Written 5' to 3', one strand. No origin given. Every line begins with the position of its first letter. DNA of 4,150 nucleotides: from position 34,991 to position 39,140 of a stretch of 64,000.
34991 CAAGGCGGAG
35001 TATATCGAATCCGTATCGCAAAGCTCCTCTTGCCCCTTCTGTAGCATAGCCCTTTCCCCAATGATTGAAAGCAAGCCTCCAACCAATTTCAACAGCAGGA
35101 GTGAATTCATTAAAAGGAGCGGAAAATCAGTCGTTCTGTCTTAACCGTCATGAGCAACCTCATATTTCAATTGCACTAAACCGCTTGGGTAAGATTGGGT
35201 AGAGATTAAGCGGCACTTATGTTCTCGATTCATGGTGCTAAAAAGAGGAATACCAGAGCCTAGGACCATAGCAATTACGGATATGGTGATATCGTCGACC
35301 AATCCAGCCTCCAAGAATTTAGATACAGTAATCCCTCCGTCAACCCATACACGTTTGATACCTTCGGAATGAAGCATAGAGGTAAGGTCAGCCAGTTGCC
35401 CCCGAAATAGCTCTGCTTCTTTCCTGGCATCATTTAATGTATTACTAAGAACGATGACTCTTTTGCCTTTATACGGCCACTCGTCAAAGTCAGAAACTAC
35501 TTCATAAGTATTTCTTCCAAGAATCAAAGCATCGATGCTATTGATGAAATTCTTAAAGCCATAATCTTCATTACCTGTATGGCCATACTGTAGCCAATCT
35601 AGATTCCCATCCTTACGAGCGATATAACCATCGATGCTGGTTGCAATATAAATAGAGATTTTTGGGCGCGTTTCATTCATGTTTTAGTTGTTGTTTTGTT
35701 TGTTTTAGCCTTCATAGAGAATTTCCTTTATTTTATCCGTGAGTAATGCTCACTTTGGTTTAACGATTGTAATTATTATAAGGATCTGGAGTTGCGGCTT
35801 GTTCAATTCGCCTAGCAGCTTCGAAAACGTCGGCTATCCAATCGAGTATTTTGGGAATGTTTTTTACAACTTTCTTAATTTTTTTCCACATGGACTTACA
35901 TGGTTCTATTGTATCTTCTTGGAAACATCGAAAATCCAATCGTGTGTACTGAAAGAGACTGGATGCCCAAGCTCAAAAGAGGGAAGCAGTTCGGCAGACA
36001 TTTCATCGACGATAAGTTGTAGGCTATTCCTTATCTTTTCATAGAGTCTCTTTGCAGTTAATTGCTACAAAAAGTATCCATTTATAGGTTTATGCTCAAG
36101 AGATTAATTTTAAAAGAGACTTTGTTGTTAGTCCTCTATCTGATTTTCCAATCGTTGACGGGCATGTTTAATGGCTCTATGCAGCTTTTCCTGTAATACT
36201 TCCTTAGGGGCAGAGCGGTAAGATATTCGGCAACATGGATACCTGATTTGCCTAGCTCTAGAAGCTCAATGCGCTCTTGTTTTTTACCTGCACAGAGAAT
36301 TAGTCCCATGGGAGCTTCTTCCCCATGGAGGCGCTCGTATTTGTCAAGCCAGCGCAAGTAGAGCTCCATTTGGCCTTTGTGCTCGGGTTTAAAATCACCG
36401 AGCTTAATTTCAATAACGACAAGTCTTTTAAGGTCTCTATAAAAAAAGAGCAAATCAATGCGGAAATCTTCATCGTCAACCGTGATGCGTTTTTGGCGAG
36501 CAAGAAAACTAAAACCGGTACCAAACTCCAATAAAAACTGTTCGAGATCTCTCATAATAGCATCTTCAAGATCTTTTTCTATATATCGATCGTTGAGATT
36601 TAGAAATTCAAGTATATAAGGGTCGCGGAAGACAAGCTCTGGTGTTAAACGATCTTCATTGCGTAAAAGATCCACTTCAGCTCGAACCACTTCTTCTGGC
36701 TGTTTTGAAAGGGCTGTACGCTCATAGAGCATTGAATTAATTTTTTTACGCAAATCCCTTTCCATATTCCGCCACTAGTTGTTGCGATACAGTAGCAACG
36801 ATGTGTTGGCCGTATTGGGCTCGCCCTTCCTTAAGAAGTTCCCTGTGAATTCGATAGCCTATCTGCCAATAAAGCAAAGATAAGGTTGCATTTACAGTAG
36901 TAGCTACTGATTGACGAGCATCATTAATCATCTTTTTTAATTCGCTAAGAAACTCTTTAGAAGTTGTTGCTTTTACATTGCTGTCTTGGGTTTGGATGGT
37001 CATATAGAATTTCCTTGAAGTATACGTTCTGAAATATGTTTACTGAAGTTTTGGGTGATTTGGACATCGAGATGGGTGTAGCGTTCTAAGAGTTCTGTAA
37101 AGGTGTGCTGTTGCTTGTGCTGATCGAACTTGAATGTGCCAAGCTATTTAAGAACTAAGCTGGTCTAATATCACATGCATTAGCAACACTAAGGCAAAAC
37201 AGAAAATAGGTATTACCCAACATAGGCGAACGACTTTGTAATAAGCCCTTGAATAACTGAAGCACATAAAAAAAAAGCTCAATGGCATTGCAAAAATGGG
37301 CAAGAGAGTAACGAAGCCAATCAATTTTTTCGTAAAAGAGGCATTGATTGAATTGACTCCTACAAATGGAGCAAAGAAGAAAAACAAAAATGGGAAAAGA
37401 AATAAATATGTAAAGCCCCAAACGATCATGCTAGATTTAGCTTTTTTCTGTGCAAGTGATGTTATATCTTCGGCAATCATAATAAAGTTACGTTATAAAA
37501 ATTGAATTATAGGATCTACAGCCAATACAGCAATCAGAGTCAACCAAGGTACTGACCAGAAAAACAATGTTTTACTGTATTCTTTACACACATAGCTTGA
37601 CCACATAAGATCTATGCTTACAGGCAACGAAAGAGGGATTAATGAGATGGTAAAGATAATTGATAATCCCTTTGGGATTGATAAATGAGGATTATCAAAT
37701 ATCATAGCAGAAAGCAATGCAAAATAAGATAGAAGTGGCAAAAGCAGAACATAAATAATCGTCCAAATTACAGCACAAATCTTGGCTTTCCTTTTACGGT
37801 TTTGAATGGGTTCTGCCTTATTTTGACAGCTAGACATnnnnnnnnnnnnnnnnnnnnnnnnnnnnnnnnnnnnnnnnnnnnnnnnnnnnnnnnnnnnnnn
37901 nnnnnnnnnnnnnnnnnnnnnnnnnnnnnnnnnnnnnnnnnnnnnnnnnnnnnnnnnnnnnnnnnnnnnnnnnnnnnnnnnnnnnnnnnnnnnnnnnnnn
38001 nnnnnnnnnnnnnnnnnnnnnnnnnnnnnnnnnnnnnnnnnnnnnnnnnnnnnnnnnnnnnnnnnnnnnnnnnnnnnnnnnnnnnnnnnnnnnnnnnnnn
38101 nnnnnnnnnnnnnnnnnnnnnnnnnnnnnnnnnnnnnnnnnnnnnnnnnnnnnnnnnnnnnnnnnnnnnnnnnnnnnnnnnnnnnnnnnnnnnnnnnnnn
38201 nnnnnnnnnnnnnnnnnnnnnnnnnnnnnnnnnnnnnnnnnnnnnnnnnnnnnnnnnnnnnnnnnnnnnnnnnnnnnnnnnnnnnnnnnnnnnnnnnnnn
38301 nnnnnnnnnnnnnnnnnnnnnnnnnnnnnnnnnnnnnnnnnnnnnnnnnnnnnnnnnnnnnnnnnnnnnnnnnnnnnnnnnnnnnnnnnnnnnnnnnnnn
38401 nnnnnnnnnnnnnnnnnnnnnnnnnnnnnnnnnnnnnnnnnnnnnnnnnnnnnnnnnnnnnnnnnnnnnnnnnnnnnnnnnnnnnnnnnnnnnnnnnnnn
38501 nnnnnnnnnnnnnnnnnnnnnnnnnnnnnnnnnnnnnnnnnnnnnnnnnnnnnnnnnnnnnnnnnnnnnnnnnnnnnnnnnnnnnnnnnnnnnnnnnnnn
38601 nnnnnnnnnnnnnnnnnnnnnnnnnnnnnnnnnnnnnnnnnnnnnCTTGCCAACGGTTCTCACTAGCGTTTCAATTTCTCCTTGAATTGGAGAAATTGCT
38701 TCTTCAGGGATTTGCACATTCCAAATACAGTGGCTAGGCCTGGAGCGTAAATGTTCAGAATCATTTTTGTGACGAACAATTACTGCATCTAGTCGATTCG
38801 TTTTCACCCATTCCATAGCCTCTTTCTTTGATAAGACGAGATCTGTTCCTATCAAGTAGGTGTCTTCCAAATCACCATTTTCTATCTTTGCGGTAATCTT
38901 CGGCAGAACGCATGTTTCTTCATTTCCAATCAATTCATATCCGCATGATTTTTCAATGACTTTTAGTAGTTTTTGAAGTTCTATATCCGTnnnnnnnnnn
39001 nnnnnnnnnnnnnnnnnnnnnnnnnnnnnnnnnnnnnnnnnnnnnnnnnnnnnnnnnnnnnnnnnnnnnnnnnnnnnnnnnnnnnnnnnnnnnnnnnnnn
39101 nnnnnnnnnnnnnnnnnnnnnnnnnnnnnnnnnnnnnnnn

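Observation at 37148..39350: Lipase-like multidomain protein followed by two paralogous small membrane proteins, next to the tRNA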

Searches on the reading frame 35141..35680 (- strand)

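Call 27: search_protein_families(library=pfam, proteins=[window:35141-35680:-], max_evalue=0.001)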
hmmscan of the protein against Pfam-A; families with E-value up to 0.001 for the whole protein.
window:35141-35680:- (179 aa): 1 family
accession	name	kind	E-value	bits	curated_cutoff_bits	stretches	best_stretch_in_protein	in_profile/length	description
PF01872.23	RibD_C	-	1e-15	58.5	24.1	1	6-169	1-196/197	RibD C-terminal domain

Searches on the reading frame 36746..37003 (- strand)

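Call 3: search_protein_families(library=pfam, proteins=[window:36746-37003:-], max_evalue=1)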
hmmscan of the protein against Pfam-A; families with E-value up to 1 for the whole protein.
window:36746-37003:- (85 aa): 4 families
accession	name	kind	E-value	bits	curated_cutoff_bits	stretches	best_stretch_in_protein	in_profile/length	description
PF17761.7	DUF1016_N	-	3e-18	66.7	32.8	1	21-84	1-64/137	DUF1016 N-terminal domain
PF12717.13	Cnd1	-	0.086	13.3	26.4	1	13-42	54-83/162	non-SMC mitotic condensation complex subunit 1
PF15648.12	Tox-REase-5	-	0.15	13.1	25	0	49-73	32-56/95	Restriction endonuclease fold toxin 5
PF17897.7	VCPO_N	-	0.21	11.8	29.3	1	16-55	77-116/216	Vanadium chloroperoxidase N-terminal domain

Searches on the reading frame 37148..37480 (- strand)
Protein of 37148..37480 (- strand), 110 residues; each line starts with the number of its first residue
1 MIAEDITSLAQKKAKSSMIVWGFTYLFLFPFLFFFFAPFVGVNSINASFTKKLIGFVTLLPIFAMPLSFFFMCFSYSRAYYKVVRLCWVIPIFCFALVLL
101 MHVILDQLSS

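Call 3: search_protein_families(library=pfam, proteins=[window:37148-37480:-], max_evalue=1)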
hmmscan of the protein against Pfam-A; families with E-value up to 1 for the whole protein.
window:37148-37480:- (110 aa): 0 families

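Call 15: search_protein_families(library=ncbifam, proteins=[window:37148-37480:-], max_evalue=1)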
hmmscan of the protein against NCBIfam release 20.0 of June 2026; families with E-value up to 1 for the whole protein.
window:37148-37480:- (110 aa): 1 family
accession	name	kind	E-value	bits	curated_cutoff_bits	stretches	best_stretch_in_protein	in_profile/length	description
NF045739.1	MPN157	domain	0.3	11.1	150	1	23-77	76-130/141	MPN157 family protein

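Call 30: search_protein_families(library=phrogs, proteins=[window:37148-37480:-], max_evalue=1)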
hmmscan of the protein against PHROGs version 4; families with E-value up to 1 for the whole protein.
window:37148-37480:- (110 aa): 0 families

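Call 31: search_protein_families(library=padloc, proteins=[window:37148-37480:-], max_evalue=1)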
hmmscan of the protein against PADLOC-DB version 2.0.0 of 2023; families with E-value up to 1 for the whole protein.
window:37148-37480:- (110 aa): 0 families

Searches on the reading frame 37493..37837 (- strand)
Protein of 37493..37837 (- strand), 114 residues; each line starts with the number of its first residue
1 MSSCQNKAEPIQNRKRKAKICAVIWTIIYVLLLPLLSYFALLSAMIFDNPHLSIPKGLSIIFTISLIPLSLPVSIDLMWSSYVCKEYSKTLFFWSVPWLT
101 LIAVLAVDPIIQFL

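Call 3: search_protein_families(library=pfam, proteins=[window:37493-37837:-], max_evalue=1)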
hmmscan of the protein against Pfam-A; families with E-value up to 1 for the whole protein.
window:37493-37837:- (114 aa): 1 family
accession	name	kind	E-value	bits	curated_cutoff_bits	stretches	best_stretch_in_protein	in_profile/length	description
PF04341.17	DUF485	-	0.043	14.2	28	1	12-66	11-66/88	Protein of unknown function, DUF485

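Call 15: search_protein_families(library=ncbifam, proteins=[window:37493-37837:-], max_evalue=1)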
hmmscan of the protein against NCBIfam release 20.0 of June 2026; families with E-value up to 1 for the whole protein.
window:37493-37837:- (114 aa): 2 families
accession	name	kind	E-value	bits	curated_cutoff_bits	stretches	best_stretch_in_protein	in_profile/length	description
NF045692.1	OglycostaseCruG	equivalog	0.078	11.9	600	1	17-106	281-369/386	2'-O-glycosyltransferase CruG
NF045993.1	MAG0130_MAG3770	subfamily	0.097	12.6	85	1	6-85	5-83/140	MAG0130/MAG3770 family membrane protein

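Call 30: search_protein_families(library=phrogs, proteins=[window:37493-37837:-], max_evalue=1)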
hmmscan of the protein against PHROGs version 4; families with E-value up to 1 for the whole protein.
window:37493-37837:- (114 aa): 1 family
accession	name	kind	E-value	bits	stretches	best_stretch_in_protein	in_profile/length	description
phrog_35591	-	unknown function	0.5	11.1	1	84-106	3-25/51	-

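Call 31: search_protein_families(library=padloc, proteins=[window:37493-37837:-], max_evalue=1)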
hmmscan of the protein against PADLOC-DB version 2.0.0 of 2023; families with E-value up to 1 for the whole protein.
window:37493-37837:- (114 aa): 0 families

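Call 37: find_homologous_proteins(query=A4)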
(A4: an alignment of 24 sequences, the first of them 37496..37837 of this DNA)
Query A4 (24 sequences) (114 aa, profile of the alignment): 90 proteins with E <= 0.001 among 7025 candidates.
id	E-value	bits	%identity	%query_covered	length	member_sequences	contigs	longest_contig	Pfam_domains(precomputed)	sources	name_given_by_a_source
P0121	1.8e-33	133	100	100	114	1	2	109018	-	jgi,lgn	-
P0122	2.7e-32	129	78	100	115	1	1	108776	-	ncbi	-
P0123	4.5e-32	128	90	100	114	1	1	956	-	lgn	-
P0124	4.7e-32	128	69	100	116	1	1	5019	-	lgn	-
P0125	6.1e-32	128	88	100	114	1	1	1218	-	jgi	jgi:hypothetical protein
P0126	6.1e-32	128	92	100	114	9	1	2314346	-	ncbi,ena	-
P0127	7.0e-32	127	91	100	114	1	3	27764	-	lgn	-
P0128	7.3e-32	127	83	97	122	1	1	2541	-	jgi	jgi:hypothetical protein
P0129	1.0e-31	127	87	100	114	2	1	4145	-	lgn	-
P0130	1.1e-31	127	86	100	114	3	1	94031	-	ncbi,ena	-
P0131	2.9e-31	125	76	85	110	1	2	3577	-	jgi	-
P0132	3.8e-31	125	86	100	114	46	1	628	-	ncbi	-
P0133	5.4e-31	125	85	100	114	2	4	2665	-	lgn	-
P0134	6.1e-31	124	87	100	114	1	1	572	-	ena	-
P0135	6.3e-31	124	82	95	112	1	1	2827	-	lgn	-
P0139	1.1e-30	124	82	100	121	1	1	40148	-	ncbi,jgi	-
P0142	1.8e-30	123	69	95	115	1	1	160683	-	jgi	jgi:hypothetical protein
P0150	1.3e-29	120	83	100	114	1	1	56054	-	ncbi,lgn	ncbi:MAG: hypothetical protein Tsb0021_07430 [Chlamydiales bacterium]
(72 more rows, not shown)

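Call 68: find_encoding_contigs(protein=P0121, flank=10000, max_places=3)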
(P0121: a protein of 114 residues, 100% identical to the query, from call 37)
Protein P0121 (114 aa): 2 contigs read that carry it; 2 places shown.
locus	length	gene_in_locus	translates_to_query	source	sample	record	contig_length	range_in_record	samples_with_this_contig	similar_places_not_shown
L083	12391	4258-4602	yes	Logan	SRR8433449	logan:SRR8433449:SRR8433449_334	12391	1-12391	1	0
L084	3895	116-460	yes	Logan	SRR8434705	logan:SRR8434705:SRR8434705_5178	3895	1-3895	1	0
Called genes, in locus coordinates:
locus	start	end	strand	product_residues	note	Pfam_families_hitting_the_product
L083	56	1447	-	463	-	PF06727:DUF1207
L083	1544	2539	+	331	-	PF01207:Dus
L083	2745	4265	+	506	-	-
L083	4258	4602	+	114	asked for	-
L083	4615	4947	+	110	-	-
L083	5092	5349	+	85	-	PF17761:DUF1016_N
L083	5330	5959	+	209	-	PF06250:YhcG_C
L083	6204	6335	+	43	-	-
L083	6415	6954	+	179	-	PF01872:RibD_C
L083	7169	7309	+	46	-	-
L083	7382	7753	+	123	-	PF00903:Glyoxalase, PF12681:Glyoxalase_2 (weak)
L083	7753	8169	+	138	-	PF01878:EVE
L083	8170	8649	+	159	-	PF22381:Staph_reg_Sar_Rot (weak), PF22166:WHD_ArnR1, PF01047:MarR, PF12802:MarR_2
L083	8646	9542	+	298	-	PF01636:APH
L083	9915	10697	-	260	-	PF13489:Methyltransf_23, PF08241:Methyltransf_11, PF08242:Methyltransf_12, PF13649:Methyltransf_25, PF13847:Methyltransf_31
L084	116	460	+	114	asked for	-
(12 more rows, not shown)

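Call 88: search_protein_families(library=pfam, alignment_id=A4, max_evalue=1)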
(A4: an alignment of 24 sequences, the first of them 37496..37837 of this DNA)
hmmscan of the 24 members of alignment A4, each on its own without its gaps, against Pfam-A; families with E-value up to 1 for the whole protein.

A. member 1, window:37496-37837:- (114 aa): 1 family
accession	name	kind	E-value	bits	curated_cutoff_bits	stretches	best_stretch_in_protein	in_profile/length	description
PF04341.17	DUF485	-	0.043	14.2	28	1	12-66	11-66/88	Protein of unknown function, DUF485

B. families by the number of members that match (of 24 scanned): 33 families (the first 25 are shown)
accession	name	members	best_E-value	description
PF20990.2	DUF2207_C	6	0.076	Predicted membrane protein (DUF2207) C-terminal domain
PF04144.18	SCAMP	3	0.00024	SCAMP family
PF03203.19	MerC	3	0.00031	MerC mercury resistance protein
PF20563.3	DUF6773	3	0.024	Family of unknown function (DUF6773)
PF04341.17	DUF485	2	0.043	Protein of unknown function, DUF485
PF11188.13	DUF2975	1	0.0043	Protein of unknown function (DUF2975)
PF10326.15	7TM_GPCR_Str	1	0.0048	Serpentine type 7TM GPCR chemoreceptor Str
PF04123.18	DUF373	1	0.0058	Domain of unknown function (DUF373)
PF01757.29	Acyl_transf_3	1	0.0065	Acyltransferase domain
PF22251.1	PFF1_TM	1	0.013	Vacuolar membrane protease, transmembrane domain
PF13632.12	Glyco_trans_2_3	1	0.016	Glycosyl transferase family group 2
PF07274.17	DUF1440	1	0.017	Protein of unknown function (DUF1440)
PF12428.13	DUF3675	1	0.017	Protein of unknown function (DUF3675)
PF06813.19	Nodulin-like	1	0.019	Nodulin-like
PF06900.16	DUF1270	1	0.06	Protein of unknown function (DUF1270)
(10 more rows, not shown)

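Call 101: find_encoding_contigs(protein=P0126, flank=7000, max_places=2)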
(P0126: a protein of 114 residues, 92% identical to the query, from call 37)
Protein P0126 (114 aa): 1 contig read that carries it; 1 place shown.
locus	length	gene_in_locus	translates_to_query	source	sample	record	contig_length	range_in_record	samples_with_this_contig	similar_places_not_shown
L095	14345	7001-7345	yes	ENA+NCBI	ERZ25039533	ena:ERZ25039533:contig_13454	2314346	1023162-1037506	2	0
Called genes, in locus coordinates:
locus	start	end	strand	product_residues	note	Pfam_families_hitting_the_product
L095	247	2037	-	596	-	PF00254:FKBP_C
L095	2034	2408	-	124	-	-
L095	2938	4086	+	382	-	-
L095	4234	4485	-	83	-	-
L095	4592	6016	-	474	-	PF01637:ATPase_2, PF13191:AAA_16 (weak), PF13401:AAA_22 (weak)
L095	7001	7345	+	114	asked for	-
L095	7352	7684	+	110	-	-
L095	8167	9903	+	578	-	PF00664:ABC_membrane, PF02463:SMC_N, PF00005:ABC_tran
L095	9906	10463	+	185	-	PF13302:Acetyltransf_3, PF13420:Acetyltransf_4, PF00583:Acetyltransf_1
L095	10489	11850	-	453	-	PF04972:BON, PF00924:MS_channel_2nd, PF21082:MS_channel_3rd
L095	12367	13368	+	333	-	PF13310:Virulence_RhuM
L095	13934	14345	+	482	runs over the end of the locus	PF13031:DUF3892 (faint)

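Call 103: find_encoding_contigs(protein=P0150, flank=4000, max_places=1)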
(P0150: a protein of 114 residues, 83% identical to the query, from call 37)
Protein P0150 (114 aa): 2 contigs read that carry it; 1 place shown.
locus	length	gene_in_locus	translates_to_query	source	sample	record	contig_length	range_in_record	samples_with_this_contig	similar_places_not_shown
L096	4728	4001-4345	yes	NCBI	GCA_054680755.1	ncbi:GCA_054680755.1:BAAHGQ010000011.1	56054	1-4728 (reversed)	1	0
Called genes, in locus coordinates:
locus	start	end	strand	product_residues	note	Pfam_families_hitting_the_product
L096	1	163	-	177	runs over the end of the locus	PF03551:PadR, PF10400:Vir_act_alpha_C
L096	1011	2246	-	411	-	PF13384:HTH_23 (weak), PF13518:HTH_28 (weak), PF13551:HTH_29 (weak), PF13683:rve_3 (faint)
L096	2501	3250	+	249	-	-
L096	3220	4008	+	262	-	-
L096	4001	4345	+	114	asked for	-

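Call 104: find_encoding_contigs(protein=P0142, flank=4000, max_places=1)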
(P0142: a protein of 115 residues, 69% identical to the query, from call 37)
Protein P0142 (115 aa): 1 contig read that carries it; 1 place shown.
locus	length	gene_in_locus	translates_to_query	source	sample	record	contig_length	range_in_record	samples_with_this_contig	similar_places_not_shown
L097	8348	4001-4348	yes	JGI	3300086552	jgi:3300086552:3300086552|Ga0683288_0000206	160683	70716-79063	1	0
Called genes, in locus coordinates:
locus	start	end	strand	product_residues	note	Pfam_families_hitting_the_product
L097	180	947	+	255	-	PF24481:CT398_CC (weak), PF02591:Zn_ribbon_9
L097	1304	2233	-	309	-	PF02899:Phage_int_SAM_1, PF13495:Phage_int_SAM_4 (weak), PF00589:Phage_integrase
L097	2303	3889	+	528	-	PF02463:SMC_N (faint), PF13476:AAA_23 (faint), PF13555:AAA_29 (faint), PF00005:ABC_tran, PF13304:AAA_21 (faint), PF12848:ABC_tran_Xtn, PF00005:ABC_tran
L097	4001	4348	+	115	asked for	-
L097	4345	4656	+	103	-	-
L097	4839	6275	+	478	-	PF03372:Exo_endo_phos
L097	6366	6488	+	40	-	-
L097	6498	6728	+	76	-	-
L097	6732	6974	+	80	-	-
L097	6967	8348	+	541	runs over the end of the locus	PF02446:Glyco_hydro_77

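Call 105: find_encoding_contigs(protein=P0139, flank=4000, max_places=1)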
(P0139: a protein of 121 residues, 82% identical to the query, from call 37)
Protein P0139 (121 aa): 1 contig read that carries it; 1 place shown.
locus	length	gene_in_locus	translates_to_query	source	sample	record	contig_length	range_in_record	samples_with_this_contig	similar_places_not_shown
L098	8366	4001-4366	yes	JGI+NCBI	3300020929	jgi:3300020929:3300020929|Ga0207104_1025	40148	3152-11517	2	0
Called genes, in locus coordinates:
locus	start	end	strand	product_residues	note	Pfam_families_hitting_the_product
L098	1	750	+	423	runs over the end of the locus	PF11918:Peptidase_S41_N, PF03572:Peptidase_S41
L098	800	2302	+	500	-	PF00561:Abhydrolase_1, PF12146:Hydrolase_4, PF12697:Abhydrolase_6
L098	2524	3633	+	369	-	PF01636:APH (weak)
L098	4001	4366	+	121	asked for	-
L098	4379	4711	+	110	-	-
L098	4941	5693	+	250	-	PF19570:DUF6088 (weak)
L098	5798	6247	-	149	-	PF01797:Y1_Tnp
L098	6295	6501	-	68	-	-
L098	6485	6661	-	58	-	-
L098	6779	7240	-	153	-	PF06414:Zeta_toxin, PF13671:AAA_33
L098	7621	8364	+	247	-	PF12686:DUF3800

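Call 109: find_related_loci(query=A6, collection=metagenome_contigs, flank=3000)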
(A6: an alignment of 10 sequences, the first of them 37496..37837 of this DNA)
Query A6 (114 aa) in metagenome_contigs; peptide patterns used: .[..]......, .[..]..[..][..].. (x = any residue, [..] = any of these).
236 stretches matched a pattern; 8 encode a relative of the query (tblastn E <= 1e-3); 8 distinct loci.
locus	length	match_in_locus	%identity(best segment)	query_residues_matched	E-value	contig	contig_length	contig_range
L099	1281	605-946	87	1-114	1e-67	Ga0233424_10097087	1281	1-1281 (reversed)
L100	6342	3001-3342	88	1-114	9e-64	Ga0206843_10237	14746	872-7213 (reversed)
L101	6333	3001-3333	86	1-111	3e-59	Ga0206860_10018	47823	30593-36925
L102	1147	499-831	86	1-111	1e-62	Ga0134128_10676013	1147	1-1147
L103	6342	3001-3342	82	1-114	2e-58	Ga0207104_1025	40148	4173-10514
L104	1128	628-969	71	1-114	6e-54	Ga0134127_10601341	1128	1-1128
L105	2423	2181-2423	72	1-81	1e-36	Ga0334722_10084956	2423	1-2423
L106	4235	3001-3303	50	12-112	9e-31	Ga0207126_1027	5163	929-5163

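Call 112: search_protein_families(library=pfam, proteins=[L095:2938-4083:+], max_evalue=0.01)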
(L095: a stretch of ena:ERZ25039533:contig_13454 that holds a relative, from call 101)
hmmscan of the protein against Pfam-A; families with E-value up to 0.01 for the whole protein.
L095:2938-4083:+ (382 aa): 0 families

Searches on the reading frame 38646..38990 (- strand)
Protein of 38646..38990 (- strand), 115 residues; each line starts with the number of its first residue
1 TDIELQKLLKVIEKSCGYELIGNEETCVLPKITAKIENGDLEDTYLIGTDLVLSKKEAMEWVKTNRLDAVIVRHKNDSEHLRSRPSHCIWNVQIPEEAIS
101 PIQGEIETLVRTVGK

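Call 30: search_protein_families(library=phrogs, proteins=[window:38646-38990:-], max_evalue=1)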
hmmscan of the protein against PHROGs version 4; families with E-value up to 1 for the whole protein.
window:38646-38990:- (115 aa): 1 family
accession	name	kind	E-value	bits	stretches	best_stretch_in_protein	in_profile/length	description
phrog_25173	-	unknown function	0.21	12.4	1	26-65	7-47/48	-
